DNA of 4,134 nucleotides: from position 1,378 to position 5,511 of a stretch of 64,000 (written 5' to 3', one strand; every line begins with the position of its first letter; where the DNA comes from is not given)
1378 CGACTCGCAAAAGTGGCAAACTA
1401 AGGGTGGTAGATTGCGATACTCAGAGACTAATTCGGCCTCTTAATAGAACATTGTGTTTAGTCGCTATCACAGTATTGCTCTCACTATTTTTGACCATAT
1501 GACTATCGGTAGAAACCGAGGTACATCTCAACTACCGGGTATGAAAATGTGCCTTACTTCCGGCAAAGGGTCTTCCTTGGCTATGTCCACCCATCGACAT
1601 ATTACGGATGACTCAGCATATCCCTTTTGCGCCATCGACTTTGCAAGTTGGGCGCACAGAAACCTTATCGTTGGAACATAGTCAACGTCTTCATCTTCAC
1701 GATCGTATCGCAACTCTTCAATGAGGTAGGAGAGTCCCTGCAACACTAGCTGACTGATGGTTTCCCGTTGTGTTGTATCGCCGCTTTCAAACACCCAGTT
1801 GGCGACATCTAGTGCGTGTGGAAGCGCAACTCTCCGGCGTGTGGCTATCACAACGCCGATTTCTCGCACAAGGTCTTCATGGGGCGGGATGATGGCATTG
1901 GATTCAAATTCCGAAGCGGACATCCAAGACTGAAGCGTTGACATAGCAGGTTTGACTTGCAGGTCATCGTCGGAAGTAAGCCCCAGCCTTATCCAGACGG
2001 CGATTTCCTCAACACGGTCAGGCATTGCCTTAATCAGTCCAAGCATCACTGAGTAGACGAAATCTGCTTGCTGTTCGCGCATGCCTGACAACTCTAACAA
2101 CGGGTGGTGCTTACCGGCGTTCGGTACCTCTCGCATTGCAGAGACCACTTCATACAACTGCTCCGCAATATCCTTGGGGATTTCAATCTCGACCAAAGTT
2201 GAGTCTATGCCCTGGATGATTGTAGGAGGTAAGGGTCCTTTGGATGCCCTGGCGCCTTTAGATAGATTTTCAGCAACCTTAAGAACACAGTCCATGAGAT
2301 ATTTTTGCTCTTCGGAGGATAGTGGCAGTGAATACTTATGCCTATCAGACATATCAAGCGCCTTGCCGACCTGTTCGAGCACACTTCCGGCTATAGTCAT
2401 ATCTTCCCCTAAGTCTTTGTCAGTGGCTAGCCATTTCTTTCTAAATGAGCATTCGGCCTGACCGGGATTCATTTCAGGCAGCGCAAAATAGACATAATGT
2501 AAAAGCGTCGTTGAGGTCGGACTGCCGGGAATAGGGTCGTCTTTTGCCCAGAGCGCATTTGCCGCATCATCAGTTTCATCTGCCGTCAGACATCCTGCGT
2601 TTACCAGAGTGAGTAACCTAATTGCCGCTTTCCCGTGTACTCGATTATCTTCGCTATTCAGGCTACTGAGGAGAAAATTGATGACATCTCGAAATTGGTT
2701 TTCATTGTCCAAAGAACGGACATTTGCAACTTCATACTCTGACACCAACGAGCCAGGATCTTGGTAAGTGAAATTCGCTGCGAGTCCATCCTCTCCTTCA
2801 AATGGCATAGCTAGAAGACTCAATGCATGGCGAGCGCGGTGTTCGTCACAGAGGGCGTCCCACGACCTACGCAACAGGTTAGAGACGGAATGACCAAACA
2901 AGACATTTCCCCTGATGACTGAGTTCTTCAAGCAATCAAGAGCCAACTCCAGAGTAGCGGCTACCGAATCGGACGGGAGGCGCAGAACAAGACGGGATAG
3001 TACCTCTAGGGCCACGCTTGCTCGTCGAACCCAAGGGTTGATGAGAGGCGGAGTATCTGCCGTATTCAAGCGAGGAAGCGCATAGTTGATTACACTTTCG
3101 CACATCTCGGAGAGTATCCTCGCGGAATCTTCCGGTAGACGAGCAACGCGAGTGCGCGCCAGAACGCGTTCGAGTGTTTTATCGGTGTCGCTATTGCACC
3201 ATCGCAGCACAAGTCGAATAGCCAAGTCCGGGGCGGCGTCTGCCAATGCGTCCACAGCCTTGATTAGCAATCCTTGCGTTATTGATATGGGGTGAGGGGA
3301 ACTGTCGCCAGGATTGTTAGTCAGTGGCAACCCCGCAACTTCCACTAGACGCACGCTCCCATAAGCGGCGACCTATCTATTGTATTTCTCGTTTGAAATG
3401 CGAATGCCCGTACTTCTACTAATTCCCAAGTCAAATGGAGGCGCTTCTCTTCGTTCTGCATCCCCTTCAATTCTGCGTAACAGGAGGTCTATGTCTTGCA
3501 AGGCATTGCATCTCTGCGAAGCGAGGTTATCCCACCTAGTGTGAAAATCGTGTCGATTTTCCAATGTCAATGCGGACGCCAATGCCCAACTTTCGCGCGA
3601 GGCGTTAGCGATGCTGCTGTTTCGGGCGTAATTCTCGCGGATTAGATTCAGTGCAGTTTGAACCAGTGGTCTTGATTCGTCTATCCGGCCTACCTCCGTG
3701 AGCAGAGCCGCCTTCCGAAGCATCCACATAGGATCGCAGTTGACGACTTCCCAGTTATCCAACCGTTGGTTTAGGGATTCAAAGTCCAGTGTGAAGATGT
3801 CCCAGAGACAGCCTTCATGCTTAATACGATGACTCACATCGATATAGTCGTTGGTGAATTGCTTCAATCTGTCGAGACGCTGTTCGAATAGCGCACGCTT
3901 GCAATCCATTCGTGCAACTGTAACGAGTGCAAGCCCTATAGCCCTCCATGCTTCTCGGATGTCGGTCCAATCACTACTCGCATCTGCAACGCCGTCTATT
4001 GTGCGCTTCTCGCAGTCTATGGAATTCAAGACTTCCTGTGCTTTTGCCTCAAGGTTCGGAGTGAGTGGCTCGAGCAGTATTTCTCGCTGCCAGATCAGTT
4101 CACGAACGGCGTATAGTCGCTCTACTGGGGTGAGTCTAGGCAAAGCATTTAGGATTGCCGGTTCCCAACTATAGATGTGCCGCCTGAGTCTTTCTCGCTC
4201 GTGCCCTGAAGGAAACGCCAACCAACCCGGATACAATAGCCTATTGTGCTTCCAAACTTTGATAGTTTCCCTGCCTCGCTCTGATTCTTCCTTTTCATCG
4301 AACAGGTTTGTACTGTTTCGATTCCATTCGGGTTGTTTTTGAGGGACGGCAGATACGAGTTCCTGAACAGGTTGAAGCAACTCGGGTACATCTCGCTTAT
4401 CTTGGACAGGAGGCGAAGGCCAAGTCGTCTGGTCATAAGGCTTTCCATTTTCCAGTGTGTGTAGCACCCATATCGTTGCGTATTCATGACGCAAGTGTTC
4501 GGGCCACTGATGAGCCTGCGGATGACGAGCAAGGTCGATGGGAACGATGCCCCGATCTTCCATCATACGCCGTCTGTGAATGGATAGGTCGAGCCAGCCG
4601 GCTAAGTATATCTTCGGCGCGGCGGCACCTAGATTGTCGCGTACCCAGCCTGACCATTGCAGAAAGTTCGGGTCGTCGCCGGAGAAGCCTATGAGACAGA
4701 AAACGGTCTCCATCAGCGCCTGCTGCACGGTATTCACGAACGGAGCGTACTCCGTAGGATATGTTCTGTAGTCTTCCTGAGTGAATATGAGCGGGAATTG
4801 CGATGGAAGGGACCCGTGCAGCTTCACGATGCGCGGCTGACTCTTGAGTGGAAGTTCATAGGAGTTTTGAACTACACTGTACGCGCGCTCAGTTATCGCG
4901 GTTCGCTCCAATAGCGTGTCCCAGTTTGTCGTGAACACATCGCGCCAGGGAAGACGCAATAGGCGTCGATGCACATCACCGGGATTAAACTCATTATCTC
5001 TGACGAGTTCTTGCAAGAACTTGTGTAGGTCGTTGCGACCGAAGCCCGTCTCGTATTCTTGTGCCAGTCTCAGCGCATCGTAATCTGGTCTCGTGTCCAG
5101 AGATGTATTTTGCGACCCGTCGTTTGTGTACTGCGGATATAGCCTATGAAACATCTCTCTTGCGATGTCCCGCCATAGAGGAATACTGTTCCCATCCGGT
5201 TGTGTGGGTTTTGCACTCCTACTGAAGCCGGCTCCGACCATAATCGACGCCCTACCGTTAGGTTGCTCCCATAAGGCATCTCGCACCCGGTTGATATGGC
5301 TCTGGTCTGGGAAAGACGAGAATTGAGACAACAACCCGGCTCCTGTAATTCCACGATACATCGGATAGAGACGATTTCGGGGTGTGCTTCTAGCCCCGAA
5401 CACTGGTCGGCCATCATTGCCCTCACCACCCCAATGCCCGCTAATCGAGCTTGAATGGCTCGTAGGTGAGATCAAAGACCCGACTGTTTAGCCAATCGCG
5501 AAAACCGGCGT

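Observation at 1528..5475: Two-gene cassette: SIR2 (700 aa) followed by a 608-aa all-helical repeat protein, possibly a split DSR2-like NADase defence system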

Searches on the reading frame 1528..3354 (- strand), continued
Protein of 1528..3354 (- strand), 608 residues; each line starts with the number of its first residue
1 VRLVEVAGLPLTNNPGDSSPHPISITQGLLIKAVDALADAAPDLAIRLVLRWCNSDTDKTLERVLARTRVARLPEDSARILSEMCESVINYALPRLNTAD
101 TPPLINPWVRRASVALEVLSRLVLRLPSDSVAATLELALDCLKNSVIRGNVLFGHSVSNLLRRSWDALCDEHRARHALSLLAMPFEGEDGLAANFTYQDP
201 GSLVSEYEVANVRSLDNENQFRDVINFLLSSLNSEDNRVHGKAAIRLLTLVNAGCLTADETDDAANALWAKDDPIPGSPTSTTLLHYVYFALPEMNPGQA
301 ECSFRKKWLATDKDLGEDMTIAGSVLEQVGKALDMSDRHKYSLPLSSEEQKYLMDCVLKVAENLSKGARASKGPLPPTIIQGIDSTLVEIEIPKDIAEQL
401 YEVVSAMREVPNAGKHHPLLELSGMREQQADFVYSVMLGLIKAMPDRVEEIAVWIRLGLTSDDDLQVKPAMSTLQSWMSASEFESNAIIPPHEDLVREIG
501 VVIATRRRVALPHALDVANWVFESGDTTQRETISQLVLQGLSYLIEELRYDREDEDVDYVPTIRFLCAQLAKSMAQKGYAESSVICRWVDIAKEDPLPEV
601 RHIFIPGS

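Call 94: find_encoding_contigs(protein=P0268, flank=10000, max_places=4)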
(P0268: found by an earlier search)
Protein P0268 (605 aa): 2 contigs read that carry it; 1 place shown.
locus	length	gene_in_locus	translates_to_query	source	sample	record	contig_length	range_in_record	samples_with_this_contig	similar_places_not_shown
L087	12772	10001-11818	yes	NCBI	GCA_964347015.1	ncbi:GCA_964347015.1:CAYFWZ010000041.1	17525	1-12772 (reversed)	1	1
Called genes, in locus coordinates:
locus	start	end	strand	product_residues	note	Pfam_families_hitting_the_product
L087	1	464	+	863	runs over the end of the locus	-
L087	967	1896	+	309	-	PF01734:Patatin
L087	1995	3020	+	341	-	PF18144:SMODS, PF21654:DncV-like_NTFase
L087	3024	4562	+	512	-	PF00899:ThiF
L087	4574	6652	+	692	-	PF12161:HsdM_N, PF02384:N6_Mtase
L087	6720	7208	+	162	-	-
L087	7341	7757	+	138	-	-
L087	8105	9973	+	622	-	PF13289:SIR2_2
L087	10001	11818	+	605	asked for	-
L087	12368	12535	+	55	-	-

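Call 95: find_encoding_contigs(protein=P0269, flank=10000, max_places=4)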
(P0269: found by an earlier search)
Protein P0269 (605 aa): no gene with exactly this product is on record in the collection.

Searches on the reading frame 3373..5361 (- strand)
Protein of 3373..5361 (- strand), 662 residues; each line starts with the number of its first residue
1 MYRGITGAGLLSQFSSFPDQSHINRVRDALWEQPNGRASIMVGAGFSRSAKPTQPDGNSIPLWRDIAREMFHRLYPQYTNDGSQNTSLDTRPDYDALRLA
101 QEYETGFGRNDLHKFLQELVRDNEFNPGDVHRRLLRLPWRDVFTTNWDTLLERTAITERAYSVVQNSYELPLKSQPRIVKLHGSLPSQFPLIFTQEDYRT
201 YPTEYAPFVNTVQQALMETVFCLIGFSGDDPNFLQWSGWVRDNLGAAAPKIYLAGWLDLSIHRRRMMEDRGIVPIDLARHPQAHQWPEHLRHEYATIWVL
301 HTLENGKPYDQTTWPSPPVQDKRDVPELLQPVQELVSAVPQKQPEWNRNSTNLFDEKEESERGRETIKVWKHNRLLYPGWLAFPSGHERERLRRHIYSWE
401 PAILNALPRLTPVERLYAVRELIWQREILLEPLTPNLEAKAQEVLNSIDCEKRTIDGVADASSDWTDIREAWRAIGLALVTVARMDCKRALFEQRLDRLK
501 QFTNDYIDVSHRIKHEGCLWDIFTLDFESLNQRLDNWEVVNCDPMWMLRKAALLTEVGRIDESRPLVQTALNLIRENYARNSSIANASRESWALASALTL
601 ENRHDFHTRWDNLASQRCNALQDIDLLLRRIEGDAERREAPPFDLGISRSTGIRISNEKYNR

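Call 7: search_protein_families(library=pfam, proteins=[window:3373-5361:-], max_evalue=0.1)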
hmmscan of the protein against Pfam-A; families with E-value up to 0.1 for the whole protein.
window:3373-5361:- (662 aa): 2 families
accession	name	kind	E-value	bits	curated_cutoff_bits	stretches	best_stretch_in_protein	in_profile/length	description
PF13289.12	SIR2_2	-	7.3e-19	68.7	24.5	1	142-275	3-141/141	SIR2-like domain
PF13424.12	TPR_12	-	0.045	14.4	30.1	0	547-584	5-44/77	Tetratricopeptide repeat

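Call 8: search_protein_families(library=padloc, proteins=[window:3373-5361:-], max_evalue=0.1)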
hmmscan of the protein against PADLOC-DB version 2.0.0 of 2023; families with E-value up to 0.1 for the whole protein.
window:3373-5361:- (662 aa): 8 families
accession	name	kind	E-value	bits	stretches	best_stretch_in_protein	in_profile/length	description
PDLC02184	Dsr2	-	4.9e-138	460.1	1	20-651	10-621/1222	-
PDLC00407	ThsA1|ThsA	-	2e-20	70.9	1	83-252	47-220/478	STALD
PDLC00409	ThsA1|ThsA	-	7.2e-16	56.3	1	83-233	48-202/242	STALD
PDLC04968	PDC-S25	-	8.2e-07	26.4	1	142-205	143-206/517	-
PDLC03856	LmuA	-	0.00019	18.7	1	60-230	31-207/433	-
PDLC00412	ThsA1|ThsA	-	0.004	14.3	1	201-233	3-35/314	STALD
PDLC02420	Aga_SIR2-PNTD1-PNTD2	-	0.022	11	1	114-234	105-229/1010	Class I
PDLC04967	PDC-S25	-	0.025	11.6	1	142-232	149-243/528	-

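Call 9: search_protein_families(library=ncbifam, proteins=[window:3373-5361:-], max_evalue=0.1)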
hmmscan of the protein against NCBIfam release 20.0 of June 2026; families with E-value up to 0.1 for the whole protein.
window:3373-5361:- (662 aa): 3 families
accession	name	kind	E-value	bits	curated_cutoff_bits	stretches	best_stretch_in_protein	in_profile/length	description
NF041819.1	Dsr2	equivalog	3.7e-142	475.7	1400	1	21-634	6-593/1215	anti-phage defense-associated sirtuin Dsr2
NF032896.1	APH_3pp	equivalog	0.056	12.9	325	1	453-504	71-122/254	APH(3'') family aminoglycoside O-phosphotransferase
NF041814.1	Avs5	equivalog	0.09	10.6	1000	0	109-227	92-214/763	AVAST type 5 anti-phage protein Avs5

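Call 16: search_solved_structures(query=window:3373-5361:-, max_evalue=0.01, show_alignments=1)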
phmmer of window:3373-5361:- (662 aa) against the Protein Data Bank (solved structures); distinct sequences matched with E-value up to 0.01: 11.
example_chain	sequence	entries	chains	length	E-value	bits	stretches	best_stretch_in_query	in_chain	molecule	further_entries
6lhx_A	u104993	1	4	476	1.8e-10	43.1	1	83-233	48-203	ThsA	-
8wc0_A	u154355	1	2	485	3.3e-10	42.2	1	87-233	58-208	NAD(+) hydrolase ThsA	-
8bto_A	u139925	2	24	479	2.4e-09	39.4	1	83-233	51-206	NAD(+) hydrolase ThsA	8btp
7uxt_B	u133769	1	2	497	2.2e-08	36.2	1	81-241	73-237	USG protein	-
9v0g_E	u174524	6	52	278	1.2e-05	27.2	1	128-234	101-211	NAD-dependent protein deacetylase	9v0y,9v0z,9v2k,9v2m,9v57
8wkt_A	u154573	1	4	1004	0.00018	23.3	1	97-242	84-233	SIR2-like domain-containing protein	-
8k98_C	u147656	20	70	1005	0.00019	23.2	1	97-242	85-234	a protein | SIR2-like domain-containing protein | SIR2 family protein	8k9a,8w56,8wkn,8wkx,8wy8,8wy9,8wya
9jap_A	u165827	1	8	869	0.0027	19.4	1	35-157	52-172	SIR2-like domain-containing protein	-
9v12_i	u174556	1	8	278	0.0037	19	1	128-234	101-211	NAD-dependent protein deacetylase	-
8wks_A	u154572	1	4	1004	0.0044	18.7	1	97-242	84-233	SIR2-like domain-containing protein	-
8wyb_A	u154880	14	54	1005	0.0045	18.7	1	97-242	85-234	SIR2-like domain-containing protein | DSR2 H171A | DSR2(H171A)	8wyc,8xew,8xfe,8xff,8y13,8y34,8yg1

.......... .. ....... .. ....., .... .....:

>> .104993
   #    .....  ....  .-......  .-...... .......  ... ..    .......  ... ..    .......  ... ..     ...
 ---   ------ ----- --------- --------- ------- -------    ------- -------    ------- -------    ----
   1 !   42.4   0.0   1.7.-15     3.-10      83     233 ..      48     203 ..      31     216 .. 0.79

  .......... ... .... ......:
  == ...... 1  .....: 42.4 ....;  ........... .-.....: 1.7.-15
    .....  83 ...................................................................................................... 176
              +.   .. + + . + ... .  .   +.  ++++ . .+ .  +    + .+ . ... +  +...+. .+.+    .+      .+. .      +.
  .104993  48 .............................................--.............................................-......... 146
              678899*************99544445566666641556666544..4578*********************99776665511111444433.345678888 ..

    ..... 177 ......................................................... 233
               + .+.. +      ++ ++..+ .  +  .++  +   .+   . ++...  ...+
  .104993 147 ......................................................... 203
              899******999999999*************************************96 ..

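Call 28: find_encoding_contigs(protein=window:3373-5361:-, flank=10000, max_places=6)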
Protein window:3373-5361:- (662 aa): no gene with exactly this product is on record in the collection.

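Call 63: predict_structure(alignment_id=A3)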
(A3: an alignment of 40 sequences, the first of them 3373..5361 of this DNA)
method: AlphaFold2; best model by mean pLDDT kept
length: 662 residues; sequences in the alignment: 40
mean_pLDDT: 72.5   pTM: 0.55
mean pLDDT of the five models: 72.5, 69.4, 69.3, 65.1, 59.6
residues with pLDDT >= 90: 109; 70-90: 314; 50-70: 137; < 50: 102
segments of 3 or more residues with pLDDT < 50: 1-15, 81-92, 183-207, 308-321, 351-353, 634-662
pLDDT, mean of each block of 10 residues (from residue 1): 28 55 84 73 75 73 76 77 43 62 78 78 78 84 70 65 63 63 42 32 48 70 76 61 66 85 81 86 82 86 66 44 61 56 64 63 86 70 66 85 89 94 87 91 95 88 83 95 91 94 87 94 89 93 89 87 91 79 73 80 78 75 71 43 29 32 30
secondary structure, 60 per line:
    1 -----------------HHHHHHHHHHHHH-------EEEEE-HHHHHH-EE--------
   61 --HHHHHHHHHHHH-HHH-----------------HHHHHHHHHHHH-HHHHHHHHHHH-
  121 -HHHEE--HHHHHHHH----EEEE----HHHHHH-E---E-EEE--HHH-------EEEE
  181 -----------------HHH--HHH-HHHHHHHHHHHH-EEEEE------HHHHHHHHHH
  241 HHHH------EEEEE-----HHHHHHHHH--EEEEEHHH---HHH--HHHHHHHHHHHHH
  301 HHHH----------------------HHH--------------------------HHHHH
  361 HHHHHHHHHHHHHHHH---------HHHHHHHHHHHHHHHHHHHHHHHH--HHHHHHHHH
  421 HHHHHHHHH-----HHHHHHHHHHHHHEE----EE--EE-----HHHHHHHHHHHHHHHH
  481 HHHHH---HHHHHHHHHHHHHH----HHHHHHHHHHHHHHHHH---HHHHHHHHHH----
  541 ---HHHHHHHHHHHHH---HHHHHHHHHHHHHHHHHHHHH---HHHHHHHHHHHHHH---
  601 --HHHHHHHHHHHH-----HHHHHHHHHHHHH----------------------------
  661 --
elements in order (helices of 4 or more, strands of 3 or more residues): H18-30 E38-42 H44-49 H63-74 H96-107 H109-119 H129-136 E141-144 H149-154 E162-164 E177-180 H207-218 E220-224 H231-244 E251-255 H261-269 E272-276 H288-304 H356-376 H386-409 H412-429 H435-447 H465-485 H489-502 H507-523 H527-536 H544-556 H560-580 H584-597 H603-614 H620-632

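Call 65: fold_search(model_id=the predicted structure, library=pdb)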
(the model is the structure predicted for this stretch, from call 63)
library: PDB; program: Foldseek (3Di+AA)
matches with E <= 10: 993; with E <= 0.001: 75
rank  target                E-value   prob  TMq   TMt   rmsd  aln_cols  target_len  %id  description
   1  8ykf_B                1.1e-09  1.00  0.34  0.24  24.8       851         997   13  The DSR2-DSAD1 complex with DSAD1 on the opposite sides (released 2024-08-14)
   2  8wya_B                2.3e-09  1.00  0.32  0.24  23.6       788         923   15  Cryo-EM structure of DSR2-tube complex (released 2024-04-10)
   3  8w56_B                3.1e-09  1.00  0.34  0.25  19.5       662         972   16  Cryo-EM structure of DSR2-DSAD1 state 1 (released 2024-05-01)
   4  8wyd_B                6.2e-09  1.00  0.32  0.23  23.4       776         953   13  Cryo-EM structure of DSR2-DSAD1 complex (released 2024-04-10)
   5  8wy8_B                7.7e-09  1.00  0.34  0.25  22.8       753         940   14  Cryo-EM structure of DSR2 apo complex (released 2024-04-10)
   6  8y3m_B                9.2e-09  1.00  0.34  0.24  23.0       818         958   12  Cryo-EM structure of DSR2-DSAD1 complex (cross-linked) (released 2024-09-11)
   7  8w56_A                9.6e-09  1.00  0.33  0.23  25.3       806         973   14  Cryo-EM structure of DSR2-DSAD1 state 1 (released 2024-05-01)
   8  8k9a_B                1.0e-08  1.00  0.33  0.24  23.7       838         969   14  Cryo-EM structure of DSR2-DSAD1 state 2 (released 2024-05-01)
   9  8zc9_A                1.2e-08  1.00  0.34  0.24  25.9       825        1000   13  The Cryo-EM structure of DSR2-Tail tube-NAD+ complex (released 2024-09-11)
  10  8wks_A                1.6e-08  1.00  0.33  0.23  24.4       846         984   13  Cryo-EM structure of DSR2-TUBE complex (released 2024-05-22)
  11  8k9a_D                1.8e-08  1.00  0.34  0.24  24.9       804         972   14  Cryo-EM structure of DSR2-DSAD1 state 2 (released 2024-05-01)
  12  8y3m_A                1.9e-08  1.00  0.34  0.24  23.4       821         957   12  Cryo-EM structure of DSR2-DSAD1 complex (cross-linked) (released 2024-09-11)
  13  8wkn_B                1.9e-08  1.00  0.32  0.23  25.8       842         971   12  Cryo-EM structure of DSR2-DSAD1 (released 2024-05-01)
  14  8wyb_B                2.0e-08  1.00  0.33  0.24  18.1       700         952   13  Cryo-EM structure of DSR2 (H171A)-tube-NAD+ complex (released 2024-04-10)
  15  8zc9_B                2.6e-08  1.00  0.32  0.23  23.9       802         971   13  The Cryo-EM structure of DSR2-Tail tube-NAD+ complex (released 2024-09-11)
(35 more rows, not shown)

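Call 69: find_encoding_contigs(protein=window:3373-5334:-, flank=10000, max_places=6)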
Protein window:3373-5334:- (653 aa): no gene with exactly this product is on record in the collection.

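Call 70: find_encoding_contigs(protein=window:3373-5331:-, flank=10000, max_places=6)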
Protein window:3373-5331:- (652 aa): no gene with exactly this product is on record in the collection.

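Call 72: find_related_loci(query=window:3373-5361:-, collection=metagenome_contigs, flank=5000)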
Query window:3373-5361:- (662 aa) in metagenome_contigs; peptide patterns used: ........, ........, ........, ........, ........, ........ (x = any residue, [..] = any of these).
33 stretches matched a pattern, but none encodes a relative of the query by tblastn (E <= 1e-3).
